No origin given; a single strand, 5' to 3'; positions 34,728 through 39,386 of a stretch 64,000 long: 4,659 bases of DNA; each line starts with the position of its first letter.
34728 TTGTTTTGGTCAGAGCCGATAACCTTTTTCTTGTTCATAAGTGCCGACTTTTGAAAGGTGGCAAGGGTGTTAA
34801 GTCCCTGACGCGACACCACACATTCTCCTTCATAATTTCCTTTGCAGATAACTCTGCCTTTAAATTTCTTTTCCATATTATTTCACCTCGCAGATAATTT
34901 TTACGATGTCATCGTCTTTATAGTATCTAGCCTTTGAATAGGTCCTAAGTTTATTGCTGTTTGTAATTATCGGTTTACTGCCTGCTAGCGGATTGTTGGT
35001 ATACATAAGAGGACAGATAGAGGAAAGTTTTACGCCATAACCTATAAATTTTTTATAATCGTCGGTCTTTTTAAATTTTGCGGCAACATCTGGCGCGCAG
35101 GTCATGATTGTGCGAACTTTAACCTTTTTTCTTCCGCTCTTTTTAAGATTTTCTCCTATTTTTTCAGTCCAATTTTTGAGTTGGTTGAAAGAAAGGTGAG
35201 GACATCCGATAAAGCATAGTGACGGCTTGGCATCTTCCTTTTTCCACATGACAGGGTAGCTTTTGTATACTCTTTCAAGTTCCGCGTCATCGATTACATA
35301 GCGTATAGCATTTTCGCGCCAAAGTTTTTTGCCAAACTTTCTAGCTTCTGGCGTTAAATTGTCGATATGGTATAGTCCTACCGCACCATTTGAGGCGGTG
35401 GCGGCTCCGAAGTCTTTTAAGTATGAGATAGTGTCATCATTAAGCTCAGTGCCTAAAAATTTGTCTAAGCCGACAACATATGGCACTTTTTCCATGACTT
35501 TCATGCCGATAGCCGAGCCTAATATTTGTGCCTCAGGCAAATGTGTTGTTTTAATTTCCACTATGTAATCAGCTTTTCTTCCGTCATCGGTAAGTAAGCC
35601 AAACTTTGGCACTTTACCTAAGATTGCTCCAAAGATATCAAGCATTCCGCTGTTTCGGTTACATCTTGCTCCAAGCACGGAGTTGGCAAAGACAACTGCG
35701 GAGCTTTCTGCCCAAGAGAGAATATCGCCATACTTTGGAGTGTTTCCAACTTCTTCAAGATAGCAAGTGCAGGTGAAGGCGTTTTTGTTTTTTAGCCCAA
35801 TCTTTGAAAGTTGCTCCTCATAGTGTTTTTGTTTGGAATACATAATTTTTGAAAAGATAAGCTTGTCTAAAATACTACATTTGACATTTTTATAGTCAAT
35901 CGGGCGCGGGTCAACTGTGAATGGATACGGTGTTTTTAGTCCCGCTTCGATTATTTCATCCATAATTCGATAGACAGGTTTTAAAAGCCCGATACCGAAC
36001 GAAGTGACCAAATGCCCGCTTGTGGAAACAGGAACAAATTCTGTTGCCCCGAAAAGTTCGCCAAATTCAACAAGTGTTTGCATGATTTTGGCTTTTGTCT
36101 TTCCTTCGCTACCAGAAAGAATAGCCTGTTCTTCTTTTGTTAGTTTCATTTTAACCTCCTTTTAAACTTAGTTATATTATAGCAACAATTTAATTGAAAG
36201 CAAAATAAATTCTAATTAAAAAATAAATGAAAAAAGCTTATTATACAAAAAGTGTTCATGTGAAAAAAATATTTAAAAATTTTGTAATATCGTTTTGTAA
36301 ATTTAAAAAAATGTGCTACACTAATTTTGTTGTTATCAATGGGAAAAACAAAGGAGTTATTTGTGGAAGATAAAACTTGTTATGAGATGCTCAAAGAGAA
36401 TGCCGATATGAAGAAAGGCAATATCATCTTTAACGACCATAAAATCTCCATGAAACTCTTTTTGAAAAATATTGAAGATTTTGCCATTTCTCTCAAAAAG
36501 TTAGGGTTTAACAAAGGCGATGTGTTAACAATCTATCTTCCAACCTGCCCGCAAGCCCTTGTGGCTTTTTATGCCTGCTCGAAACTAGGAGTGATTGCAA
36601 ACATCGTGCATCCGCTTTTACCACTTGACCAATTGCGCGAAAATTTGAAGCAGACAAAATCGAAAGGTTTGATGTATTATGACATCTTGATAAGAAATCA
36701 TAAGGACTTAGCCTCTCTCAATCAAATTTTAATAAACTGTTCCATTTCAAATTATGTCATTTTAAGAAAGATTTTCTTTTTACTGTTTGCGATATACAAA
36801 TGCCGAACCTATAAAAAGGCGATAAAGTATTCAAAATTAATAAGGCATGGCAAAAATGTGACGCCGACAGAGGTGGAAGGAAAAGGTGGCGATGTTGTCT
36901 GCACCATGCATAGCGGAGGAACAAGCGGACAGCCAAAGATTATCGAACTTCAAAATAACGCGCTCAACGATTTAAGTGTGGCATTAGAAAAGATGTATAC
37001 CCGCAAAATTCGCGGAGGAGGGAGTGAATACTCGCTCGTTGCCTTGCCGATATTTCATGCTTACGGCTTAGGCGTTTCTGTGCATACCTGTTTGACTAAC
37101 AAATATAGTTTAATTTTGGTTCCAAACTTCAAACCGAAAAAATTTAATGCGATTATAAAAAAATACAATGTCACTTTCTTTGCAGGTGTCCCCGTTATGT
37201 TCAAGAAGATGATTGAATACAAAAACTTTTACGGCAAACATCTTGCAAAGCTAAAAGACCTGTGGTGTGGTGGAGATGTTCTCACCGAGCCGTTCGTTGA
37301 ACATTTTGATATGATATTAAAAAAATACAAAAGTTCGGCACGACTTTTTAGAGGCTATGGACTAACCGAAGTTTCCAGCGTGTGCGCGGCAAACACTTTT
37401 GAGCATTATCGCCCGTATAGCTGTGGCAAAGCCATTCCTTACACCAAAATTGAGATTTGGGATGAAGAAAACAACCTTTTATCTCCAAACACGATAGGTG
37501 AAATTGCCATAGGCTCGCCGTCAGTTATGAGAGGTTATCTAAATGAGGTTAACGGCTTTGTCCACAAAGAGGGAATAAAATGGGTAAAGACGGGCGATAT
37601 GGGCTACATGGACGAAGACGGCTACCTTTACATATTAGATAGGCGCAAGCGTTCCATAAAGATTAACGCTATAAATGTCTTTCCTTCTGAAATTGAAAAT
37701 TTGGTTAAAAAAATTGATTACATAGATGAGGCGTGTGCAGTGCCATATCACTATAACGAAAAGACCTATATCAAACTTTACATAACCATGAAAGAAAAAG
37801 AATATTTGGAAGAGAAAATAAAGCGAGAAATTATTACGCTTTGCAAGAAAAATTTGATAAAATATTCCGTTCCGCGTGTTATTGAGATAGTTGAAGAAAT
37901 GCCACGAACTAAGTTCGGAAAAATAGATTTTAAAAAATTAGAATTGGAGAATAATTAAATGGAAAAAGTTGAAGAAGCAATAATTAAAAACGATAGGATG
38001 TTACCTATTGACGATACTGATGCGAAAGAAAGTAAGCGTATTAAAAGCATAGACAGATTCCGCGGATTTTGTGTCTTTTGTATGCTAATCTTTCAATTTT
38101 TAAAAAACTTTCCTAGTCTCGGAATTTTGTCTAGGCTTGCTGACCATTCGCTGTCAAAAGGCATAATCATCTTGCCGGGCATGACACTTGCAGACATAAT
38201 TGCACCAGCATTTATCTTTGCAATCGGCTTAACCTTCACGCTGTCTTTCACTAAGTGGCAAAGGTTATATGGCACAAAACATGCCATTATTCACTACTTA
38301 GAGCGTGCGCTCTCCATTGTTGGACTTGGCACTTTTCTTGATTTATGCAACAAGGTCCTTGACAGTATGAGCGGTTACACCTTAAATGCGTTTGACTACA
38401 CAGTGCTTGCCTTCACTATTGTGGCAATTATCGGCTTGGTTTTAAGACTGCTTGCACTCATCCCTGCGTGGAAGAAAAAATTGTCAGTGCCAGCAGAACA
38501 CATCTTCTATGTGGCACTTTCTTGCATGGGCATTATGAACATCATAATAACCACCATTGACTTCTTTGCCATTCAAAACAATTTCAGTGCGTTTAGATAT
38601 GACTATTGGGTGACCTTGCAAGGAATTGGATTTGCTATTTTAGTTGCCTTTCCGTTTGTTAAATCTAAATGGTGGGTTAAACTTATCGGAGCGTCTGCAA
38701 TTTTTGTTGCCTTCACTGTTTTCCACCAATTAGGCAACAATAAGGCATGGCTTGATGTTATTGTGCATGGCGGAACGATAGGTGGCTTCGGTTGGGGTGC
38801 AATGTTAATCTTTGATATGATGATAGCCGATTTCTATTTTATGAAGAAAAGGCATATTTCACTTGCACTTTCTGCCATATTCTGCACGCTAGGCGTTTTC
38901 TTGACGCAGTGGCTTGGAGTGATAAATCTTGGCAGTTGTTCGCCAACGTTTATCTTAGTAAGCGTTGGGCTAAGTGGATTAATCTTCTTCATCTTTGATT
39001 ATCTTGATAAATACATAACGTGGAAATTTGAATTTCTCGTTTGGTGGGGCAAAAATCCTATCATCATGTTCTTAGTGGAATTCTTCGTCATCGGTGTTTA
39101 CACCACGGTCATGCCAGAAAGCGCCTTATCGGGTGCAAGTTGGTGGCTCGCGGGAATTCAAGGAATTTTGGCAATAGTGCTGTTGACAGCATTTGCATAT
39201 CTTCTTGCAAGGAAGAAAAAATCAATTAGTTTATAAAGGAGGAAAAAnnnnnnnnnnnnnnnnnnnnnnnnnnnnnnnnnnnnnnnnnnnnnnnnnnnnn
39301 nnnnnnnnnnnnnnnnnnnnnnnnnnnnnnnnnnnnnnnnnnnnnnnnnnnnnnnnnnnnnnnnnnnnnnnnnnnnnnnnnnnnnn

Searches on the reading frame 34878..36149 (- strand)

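Call 40: search_protein_families(library=pfam, proteins=[window:34878-36149:-], max_evalue=0.000001)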
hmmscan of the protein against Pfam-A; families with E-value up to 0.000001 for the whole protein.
window:34878-36149:- (423 aa): 1 family
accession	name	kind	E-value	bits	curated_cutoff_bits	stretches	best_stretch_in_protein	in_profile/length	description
PF04412.18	AcnX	-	1e-94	318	31.5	1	1-410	1-387/400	Aconitase X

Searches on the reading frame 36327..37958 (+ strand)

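Call 40: search_protein_families(library=pfam, proteins=[window:36327-37958:+], max_evalue=0.000001)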
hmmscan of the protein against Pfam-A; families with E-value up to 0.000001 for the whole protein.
window:36327-37958:+ (543 aa): 2 families
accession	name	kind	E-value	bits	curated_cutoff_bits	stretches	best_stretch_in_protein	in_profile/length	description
PF00501.34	AMP-binding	-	1.4e-56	192.4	29.9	1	33-405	14-384/384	AMP-binding enzyme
PF13193.12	AMP-binding_C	-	2.8e-09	38.2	24.5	1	455-532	1-76/76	AMP-binding enzyme C-terminal domain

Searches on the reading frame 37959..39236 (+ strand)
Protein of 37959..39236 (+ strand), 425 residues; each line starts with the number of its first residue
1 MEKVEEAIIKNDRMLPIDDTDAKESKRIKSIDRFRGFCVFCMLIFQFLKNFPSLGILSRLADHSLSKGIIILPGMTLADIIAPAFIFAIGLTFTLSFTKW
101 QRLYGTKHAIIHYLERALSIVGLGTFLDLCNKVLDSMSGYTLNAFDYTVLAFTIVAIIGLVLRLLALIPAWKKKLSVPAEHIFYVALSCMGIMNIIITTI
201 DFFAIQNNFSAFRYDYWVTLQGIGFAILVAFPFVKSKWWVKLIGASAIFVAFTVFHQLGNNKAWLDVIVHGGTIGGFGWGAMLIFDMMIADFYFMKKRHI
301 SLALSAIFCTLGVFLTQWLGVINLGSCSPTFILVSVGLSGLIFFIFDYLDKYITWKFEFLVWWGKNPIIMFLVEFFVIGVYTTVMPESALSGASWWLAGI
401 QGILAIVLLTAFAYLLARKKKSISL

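Call 40: search_protein_families(library=pfam, proteins=[window:37959-39236:+], max_evalue=0.000001)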
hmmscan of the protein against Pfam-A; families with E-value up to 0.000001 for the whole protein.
window:37959-39236:+ (425 aa): 1 family
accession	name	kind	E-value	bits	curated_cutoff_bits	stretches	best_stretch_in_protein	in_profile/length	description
PF07786.18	HGSNAT_cat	-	6.9e-07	29.5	22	1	27-185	1-134/222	Heparan-alpha-glucosaminide N-acetyltransferase, catalytic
